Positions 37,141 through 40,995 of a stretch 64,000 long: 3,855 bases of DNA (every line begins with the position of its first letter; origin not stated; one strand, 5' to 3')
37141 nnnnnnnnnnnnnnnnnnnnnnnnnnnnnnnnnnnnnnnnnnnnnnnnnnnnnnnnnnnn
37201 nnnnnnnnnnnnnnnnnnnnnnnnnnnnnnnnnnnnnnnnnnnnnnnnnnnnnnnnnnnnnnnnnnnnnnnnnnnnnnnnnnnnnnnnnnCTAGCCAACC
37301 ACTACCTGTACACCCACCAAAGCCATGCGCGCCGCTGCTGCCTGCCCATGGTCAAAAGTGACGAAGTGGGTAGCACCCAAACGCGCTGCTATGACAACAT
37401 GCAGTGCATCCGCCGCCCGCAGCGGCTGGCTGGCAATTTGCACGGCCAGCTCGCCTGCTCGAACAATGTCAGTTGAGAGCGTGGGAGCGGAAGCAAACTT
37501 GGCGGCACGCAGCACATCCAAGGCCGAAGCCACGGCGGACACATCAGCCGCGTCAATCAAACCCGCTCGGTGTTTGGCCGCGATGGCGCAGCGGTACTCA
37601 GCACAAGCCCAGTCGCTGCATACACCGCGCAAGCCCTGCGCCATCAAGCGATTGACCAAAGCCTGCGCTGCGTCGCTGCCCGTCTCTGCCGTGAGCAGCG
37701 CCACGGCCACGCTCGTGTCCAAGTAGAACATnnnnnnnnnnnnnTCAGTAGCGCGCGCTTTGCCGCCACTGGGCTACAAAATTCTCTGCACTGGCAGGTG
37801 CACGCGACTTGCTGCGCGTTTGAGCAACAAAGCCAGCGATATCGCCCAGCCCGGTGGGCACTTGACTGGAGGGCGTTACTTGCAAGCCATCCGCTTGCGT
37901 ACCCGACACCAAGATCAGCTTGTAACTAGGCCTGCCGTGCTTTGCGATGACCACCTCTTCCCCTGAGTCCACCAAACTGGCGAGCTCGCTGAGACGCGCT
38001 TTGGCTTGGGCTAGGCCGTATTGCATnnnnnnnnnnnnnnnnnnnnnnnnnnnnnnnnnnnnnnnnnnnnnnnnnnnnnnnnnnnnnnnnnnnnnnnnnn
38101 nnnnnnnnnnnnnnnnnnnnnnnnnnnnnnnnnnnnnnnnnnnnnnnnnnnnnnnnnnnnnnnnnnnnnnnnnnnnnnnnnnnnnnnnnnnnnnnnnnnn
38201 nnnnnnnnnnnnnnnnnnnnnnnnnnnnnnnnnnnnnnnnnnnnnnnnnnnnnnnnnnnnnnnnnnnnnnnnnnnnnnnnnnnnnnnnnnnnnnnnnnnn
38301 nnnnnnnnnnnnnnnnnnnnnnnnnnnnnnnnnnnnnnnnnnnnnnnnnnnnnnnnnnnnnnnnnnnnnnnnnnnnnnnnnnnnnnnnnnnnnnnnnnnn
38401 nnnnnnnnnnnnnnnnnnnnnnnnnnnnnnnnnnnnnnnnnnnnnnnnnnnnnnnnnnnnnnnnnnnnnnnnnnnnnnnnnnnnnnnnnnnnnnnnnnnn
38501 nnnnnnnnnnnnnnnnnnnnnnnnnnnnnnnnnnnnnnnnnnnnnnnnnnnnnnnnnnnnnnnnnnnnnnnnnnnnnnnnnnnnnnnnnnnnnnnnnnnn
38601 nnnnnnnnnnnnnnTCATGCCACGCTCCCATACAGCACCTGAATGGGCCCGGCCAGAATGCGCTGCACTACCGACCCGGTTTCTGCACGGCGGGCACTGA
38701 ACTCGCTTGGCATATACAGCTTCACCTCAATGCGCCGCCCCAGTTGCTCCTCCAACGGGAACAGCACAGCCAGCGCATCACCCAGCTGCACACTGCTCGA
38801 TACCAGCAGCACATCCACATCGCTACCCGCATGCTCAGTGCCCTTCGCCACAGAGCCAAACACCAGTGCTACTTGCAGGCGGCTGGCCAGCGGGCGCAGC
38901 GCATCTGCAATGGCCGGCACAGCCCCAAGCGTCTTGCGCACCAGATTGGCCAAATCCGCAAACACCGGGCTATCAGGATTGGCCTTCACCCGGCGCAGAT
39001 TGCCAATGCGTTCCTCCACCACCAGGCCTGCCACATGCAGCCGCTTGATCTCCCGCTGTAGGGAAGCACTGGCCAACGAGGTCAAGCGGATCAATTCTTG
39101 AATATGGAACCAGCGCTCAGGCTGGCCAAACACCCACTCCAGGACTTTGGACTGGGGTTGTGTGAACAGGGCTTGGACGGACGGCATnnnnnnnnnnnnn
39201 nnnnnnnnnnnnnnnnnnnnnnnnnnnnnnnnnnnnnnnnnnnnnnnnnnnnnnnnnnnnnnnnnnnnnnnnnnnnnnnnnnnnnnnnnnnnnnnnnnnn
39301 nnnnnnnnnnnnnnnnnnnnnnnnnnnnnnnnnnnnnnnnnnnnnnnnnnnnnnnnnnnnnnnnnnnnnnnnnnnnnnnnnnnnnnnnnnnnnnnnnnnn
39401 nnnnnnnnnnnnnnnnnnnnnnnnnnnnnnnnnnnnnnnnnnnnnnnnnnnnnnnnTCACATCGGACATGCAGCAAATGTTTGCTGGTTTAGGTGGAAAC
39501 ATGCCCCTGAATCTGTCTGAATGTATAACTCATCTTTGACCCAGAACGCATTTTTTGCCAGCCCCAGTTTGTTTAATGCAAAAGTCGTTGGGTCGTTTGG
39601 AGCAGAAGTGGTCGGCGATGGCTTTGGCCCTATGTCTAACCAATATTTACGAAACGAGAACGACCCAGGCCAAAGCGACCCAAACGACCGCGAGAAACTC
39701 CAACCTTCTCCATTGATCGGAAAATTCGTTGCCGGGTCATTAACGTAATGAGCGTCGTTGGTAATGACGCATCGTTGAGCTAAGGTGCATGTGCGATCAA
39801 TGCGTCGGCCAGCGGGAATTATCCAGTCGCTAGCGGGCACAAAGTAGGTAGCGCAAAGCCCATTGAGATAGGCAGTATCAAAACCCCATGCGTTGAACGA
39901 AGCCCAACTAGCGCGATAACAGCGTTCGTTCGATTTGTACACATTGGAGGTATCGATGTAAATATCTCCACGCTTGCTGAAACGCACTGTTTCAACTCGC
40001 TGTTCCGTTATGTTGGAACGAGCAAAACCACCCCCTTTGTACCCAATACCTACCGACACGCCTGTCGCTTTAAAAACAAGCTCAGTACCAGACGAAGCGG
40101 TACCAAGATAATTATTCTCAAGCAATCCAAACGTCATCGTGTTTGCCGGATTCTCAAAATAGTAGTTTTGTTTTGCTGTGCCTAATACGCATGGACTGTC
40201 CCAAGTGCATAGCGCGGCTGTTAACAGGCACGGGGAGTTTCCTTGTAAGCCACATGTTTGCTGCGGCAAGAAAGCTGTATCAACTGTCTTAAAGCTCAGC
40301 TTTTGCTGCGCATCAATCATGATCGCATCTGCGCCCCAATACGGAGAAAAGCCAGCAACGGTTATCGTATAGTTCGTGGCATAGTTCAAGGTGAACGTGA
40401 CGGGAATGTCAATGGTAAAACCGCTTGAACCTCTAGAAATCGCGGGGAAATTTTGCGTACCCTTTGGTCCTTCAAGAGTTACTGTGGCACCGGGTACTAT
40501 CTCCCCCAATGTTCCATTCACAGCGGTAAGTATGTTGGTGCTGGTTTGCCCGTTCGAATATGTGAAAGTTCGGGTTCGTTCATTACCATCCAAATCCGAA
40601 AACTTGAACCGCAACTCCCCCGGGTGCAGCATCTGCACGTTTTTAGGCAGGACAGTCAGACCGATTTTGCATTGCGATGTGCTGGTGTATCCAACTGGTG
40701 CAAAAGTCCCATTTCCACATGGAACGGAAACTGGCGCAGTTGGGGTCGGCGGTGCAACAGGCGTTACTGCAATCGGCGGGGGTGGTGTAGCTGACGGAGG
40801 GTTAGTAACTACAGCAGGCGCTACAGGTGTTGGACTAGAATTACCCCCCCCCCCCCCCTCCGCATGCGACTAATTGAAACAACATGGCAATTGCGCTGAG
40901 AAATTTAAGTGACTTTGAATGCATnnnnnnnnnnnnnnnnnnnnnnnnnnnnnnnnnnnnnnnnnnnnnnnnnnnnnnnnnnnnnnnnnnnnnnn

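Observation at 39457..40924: Low-GC lipoprotein gene switched off by a 15-nt poly-G tract placed right after the lipobox cysteine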

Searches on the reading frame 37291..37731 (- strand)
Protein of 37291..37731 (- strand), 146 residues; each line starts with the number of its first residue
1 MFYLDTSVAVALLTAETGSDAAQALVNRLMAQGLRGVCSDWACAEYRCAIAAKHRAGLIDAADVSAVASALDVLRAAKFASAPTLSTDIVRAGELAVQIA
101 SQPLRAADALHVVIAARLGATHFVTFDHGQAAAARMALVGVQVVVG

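Call 83: search_protein_families(library=pfam, proteins=[window:37291-37731:-], max_evalue=0.01)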
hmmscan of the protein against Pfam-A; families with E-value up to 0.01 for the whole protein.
window:37291-37731:- (146 aa): 2 families
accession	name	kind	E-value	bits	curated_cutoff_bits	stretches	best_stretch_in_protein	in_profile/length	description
PF01850.27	PIN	-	3.4e-09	37.8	23.6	1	3-134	2-118/120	PIN domain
PF13470.12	PIN_3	-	0.0014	19.9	27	1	4-88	4-75/115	PIN domain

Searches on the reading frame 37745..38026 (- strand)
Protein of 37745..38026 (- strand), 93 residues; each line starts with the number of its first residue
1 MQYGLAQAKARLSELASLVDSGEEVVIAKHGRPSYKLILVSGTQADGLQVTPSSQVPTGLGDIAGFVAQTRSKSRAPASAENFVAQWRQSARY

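Call 83: search_protein_families(library=pfam, proteins=[window:37745-38026:-], max_evalue=0.01)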
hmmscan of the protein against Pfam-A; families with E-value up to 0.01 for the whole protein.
window:37745-38026:- (93 aa): 1 family
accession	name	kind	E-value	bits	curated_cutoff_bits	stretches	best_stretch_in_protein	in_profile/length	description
PF02604.26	PhdYeFM_antitox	-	5.6e-05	23.3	29.8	1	3-38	4-40/74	Antitoxin Phd_YefM, type II toxin-antitoxin system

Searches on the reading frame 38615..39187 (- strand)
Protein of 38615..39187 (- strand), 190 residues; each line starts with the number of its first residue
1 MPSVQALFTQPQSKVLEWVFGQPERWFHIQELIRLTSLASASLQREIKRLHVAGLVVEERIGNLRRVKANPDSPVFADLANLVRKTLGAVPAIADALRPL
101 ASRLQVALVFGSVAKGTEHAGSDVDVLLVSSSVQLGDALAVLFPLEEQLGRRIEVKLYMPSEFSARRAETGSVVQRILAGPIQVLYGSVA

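Call 83: search_protein_families(library=pfam, proteins=[window:38615-39187:-], max_evalue=0.01)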
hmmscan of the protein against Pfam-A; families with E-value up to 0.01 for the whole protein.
window:38615-39187:- (190 aa): 4 families
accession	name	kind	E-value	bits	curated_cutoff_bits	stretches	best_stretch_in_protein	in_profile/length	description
PF01909.29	NTP_transf_2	-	1.4e-07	32.2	21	1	107-164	17-78/93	Nucleotidyltransferase domain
PF18765.7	Polbeta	-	3.1e-06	27.7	26.9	1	104-157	13-68/93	Polymerase beta, Nucleotidyltransferase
PF12802.13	MarR_2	-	0.00088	19.8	27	1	9-60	4-54/61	MarR family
PF22600.2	MTPAP-like_central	-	0.009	16.5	27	0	92-135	28-70/139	Poly(A) RNA polymerase, mitochondrial-like, central palm domain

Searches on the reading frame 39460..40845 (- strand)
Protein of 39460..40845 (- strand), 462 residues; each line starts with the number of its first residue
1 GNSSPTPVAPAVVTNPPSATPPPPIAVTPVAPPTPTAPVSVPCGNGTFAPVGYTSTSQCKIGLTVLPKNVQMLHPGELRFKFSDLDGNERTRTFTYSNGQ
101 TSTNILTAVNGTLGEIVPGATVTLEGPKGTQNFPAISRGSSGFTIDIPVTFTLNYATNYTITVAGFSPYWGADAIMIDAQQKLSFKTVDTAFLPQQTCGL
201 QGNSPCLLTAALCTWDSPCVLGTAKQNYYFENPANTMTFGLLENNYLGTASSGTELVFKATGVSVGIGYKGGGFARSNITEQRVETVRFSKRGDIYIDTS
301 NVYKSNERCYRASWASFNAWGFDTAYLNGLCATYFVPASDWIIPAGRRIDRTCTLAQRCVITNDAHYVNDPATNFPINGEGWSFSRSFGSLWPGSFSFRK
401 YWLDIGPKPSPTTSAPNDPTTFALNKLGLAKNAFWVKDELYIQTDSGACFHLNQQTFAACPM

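Call 41: search_solved_structures(query=A2, max_evalue=1)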
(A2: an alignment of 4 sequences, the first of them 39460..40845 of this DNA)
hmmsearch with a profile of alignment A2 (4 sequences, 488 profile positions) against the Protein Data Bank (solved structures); distinct sequences matched with E-value up to 1: 0.

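Call 42: search_protein_families(library=phrogs, proteins=[window:39460-40845:-], max_evalue=1)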
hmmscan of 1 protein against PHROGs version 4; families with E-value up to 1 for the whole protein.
window:39460-40845:- (462 aa): 1 family
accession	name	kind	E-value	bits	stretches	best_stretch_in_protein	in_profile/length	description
phrog_17896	-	unknown function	0.0042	17.7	1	98-166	4-71/230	-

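Call 46: predict_structure(alignment_id=A2)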
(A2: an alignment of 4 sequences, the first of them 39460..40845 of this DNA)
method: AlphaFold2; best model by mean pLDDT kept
length: 462 residues; sequences in the alignment: 4
mean_pLDDT: 38.6   pTM: 0.33
mean pLDDT of the five models: 38.6, 36.5, 35.9, 31.2, 30.6
residues with pLDDT >= 90: 0; 70-90: 3; 50-70: 81; < 50: 378
segments of 3 or more residues with pLDDT < 50: 1-4, 6-15, 17-23, 25-120, 137-196, 199-204, 233-239, 245-281, 302-305, 314-326, 334-462
pLDDT, mean of each block of 10 residues (from residue 1): 39 38 41 32 29 33 27 29 32 25 24 38 51 50 43 40 42 32 31 42 51 57 57 48 42 32 30 37 60 61 53 43 45 45 30 32 28 29 33 29 34 30 34 41 45 36 30
secondary structure, 60 per line:
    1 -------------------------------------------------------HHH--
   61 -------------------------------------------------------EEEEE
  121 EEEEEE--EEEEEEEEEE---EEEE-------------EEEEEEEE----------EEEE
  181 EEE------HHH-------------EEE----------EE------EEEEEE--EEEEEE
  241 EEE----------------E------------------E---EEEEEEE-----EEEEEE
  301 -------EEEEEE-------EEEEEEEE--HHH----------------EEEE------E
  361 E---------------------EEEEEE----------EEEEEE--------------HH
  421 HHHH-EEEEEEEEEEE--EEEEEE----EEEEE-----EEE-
elements in order: E116-126 E129-138 E142-145 E159-166 E177-183 E206-208 E227-232 E235-243 E283-289 E295-300 E308-313 E321-328 E350-353 E383-388 E399-404 H419-424 E426-436 E439-444 E449-453 E459-461

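Call 56: search_protein_representatives(alignment_id=A2)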
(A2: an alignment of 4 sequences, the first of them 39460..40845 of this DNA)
Query: 4 sequences, 488 profile positions. Proteins with E-value up to 0.001 (for the whole library): 8; up to 1e-10: 5; up to 1e-30: 2. The best 8 are listed.
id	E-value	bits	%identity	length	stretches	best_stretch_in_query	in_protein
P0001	7.9e-274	925.4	-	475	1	14-488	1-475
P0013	3.5e-105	369.2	-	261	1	95-328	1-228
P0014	4.0e-22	95.3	-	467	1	67-477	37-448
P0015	7.0e-22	94.5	-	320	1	182-485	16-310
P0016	2.8e-17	79.2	-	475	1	40-469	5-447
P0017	1.5e-07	47.2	-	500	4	48-116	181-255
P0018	2.5e-06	43.1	-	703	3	122-193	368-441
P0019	8.7e-04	34.8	-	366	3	126-189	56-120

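Call 61: find_homologous_proteins(query=A4, max_evalue=0.001)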
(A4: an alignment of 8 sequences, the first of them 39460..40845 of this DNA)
Query A4 (8 sequences) (462 aa, profile of the alignment): 6 proteins with E <= 0.001 among 8000 candidates.
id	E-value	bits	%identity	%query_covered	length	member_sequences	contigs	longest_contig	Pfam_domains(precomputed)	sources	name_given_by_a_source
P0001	4.6e-213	726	100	100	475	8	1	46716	-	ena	-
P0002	6.0e-210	716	66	92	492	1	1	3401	-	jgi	jgi:hypothetical protein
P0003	5.9e-205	699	57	100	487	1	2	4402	-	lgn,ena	-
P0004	1.1e-171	590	57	85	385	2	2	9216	-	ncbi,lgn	-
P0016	5.4e-162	558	25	90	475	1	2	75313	-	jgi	jgi:hypothetical protein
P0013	1.9e-106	375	62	50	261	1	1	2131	-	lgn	-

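Call 62: find_encoding_contigs(protein=P0016, flank=8000, max_places=3)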
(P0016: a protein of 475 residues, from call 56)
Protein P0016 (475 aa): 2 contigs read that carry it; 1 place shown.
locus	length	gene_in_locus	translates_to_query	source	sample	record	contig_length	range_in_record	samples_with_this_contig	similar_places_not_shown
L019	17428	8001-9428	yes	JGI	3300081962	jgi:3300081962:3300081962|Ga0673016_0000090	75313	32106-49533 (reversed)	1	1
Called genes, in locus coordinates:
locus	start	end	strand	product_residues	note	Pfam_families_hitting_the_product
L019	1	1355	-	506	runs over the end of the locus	PF06850:PHB_depo_C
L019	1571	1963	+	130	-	PF02142:MGS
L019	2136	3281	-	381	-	PF10093:EarP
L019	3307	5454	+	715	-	PF01541:GIY-YIG, PF27096:UvrC_M, PF02151:UVR (weak), PF22920:UvrC_RNaseH, PF08459:UvrC_RNaseH_dom, PF14520:HHH_5 (weak)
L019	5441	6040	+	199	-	-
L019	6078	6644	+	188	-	PF01066:CDP-OH_P_transf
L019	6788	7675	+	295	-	PF00892:EamA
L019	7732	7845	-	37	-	-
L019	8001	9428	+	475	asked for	-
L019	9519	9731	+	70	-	PF21217:PaaA2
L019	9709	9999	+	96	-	PF05016:ParE_toxin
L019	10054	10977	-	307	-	PF00126:HTH_1, PF03466:LysR_substrate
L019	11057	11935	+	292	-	PF00561:Abhydrolase_1, PF12146:Hydrolase_4 (weak), PF12697:Abhydrolase_6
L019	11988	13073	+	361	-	PF00180:Iso_dh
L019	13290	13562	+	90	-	PF00216:Bac_DNA_binding, PF18291:HU-HIG, PF18175:HU-CCDC81_bac_2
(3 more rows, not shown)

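Call 65: find_encoding_contigs(protein=P0014, flank=4000, max_places=4)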
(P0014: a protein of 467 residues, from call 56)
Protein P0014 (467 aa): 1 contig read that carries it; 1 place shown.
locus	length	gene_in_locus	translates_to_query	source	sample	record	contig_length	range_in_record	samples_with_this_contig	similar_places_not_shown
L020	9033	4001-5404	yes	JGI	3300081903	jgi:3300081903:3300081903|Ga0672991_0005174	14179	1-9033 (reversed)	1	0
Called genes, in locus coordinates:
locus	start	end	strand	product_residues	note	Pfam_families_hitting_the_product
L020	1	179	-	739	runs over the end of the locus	PF25819:Nal1_C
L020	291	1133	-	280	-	PF13539:Peptidase_M15_4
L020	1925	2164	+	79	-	-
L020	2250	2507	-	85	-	-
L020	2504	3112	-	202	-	PF04002:RadC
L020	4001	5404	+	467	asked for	-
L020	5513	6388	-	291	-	-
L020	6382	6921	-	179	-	PF00565:SNase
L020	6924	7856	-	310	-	PF02661:Fic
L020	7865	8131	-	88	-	PF18495:VbhA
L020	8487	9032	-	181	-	?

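Call 72: search_dna_similar(query=window:39460-40845:-, collection=phages, mode=protein, max_evalue=0.001, max_rows=10)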
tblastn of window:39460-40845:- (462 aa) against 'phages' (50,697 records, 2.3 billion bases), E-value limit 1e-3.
No match.

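Call 73: search_dna_similar(query=window:39460-40845:-, collection=plasmids, mode=protein, max_evalue=0.001, max_rows=10)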
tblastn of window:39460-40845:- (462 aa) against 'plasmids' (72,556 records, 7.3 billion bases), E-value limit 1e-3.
No match.

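Call 77: predict_structure(alignment_id=A5)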
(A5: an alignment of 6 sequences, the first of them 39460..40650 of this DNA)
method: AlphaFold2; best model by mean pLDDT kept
length: 397 residues; sequences in the alignment: 6
mean_pLDDT: 58.6   pTM: 0.52
mean pLDDT of the five models: 58.6, 57.1, 56.3, 45.6, 44.2
residues with pLDDT >= 90: 10; 70-90: 105; 50-70: 145; < 50: 137
segments of 3 or more residues with pLDDT < 50: 1-7, 9-50, 73-76, 102-114, 182-188, 200-216, 251-259, 311-314, 324-330, 337-361
pLDDT, mean of each block of 10 residues (from residue 1): 44 43 29 29 37 65 73 52 59 65 37 51 61 64 82 79 73 69 47 58 34 52 78 66 65 42 68 56 84 81 68 52 47 48 36 39 76 86 79 79
secondary structure, 60 per line:
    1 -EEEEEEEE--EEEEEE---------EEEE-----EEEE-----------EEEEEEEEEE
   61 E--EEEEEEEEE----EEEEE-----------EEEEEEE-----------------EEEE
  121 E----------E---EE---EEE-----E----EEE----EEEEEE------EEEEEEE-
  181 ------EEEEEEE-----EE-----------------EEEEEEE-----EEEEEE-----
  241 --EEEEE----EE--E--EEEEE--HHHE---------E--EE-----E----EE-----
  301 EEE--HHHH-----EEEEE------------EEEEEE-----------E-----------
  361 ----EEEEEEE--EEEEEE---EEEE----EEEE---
elements in order: E2-9 E12-17 E27-30 E36-39 E51-61 E64-72 E77-81 E93-99 E117-121 E141-143 E154-156 E161-166 E173-179 E187-193 E218-224 E230-235 E243-247 E259-263 E301-303 H306-309 E315-319 E332-337 E365-371 E374-379 E383-386 E391-394

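Call 80: fold_search(model_id=the predicted structure, library=pdb)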
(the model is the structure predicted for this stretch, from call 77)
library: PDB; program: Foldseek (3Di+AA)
matches with E <= 10: 645; with E <= 0.001: 2
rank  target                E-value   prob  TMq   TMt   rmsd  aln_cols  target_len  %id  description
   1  9bfs_A                4.9e-04  0.63  0.16  0.06  25.1       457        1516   12  Cryo-EM structure of Sevenless extracellular domain (dimer, pH 6.6) (released 2025-01-29)
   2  7dm0_A                7.8e-04  1.00  0.17  0.37  12.4       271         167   10  Biofilm associated protein - C region (released 2021-12-15)
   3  3vsf_A                8.6e-03  0.66  0.17  0.15  14.5       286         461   12  Crystal structure of 1,3Gal43A, an exo-beta-1,3-Galactanase from Clostridium thermocellum (released 2012-12-05)
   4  1v04                  1.1e-02  0.47  0.18  0.21  26.0       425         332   11  serum paraoxonase by directed evolution (released 2004-04-23)
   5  6bqo_C                1.4e-02  1.00  0.15  0.51   6.8       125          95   18  Structure of a dual topology fluoride channel with monobody S8 (released 2018-03-07)
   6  3vsf_C                2.0e-02  0.47  0.16  0.14  14.8       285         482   11  Crystal structure of 1,3Gal43A, an exo-beta-1,3-Galactanase from Clostridium thermocellum (released 2012-12-05)
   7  6gmu                  2.0e-02  0.44  0.18  0.20  25.5       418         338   10  Serum paraoxonase-1 by directed evolution with the L69G/H134R/F222S/T332S mutations (released 2019-04-17)
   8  9n6v_LH               2.2e-02  0.21  0.17  0.10  18.2       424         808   11  SSU processome maturation and disassembly, State A (released 2025-11-05)
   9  8a9y_E                2.8e-02  0.20  0.16  0.14  25.3       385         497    9  Substrate-free levan utilisation machinery (utilisome) (released 2023-06-07)
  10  4hhq                  3.2e-02  0.25  0.15  0.18  25.4       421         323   10  Serum paraoxonase-1 by directed evolution with the H115Q and H134Q mutations (released 2013-03-27)
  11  6q20_A                4.1e-02  0.33  0.18  0.18  19.2       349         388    8  Crystal structure of human 1E01 Fab in complex with influenza virus neuraminidase from A/Japan/305/1957 (H2N2) (released 2019-10-23)
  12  4uj6                  4.1e-02  0.25  0.20  0.13  24.9       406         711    8  Structure of surface layer protein SbsC, domains 1-6 (released 2016-04-27)
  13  1v0z_A                4.8e-02  0.16  0.16  0.16  21.4       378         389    8  Structure of Neuraminidase from English duck subtype N6 (released 2006-01-25)
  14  8feb                  5.3e-02  0.21  0.20  0.16  22.9       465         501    9  Crystal Structure of Porphyromonas gingivalis Sialidase (PG_0352) (released 2023-10-04)
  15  2aep_A                5.6e-02  0.28  0.18  0.18  19.5       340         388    9  An epidemiologically significant epitope of a 1998 influenza virus neuraminidase forms a highly hydrated interface in  (released 2005-12-20)
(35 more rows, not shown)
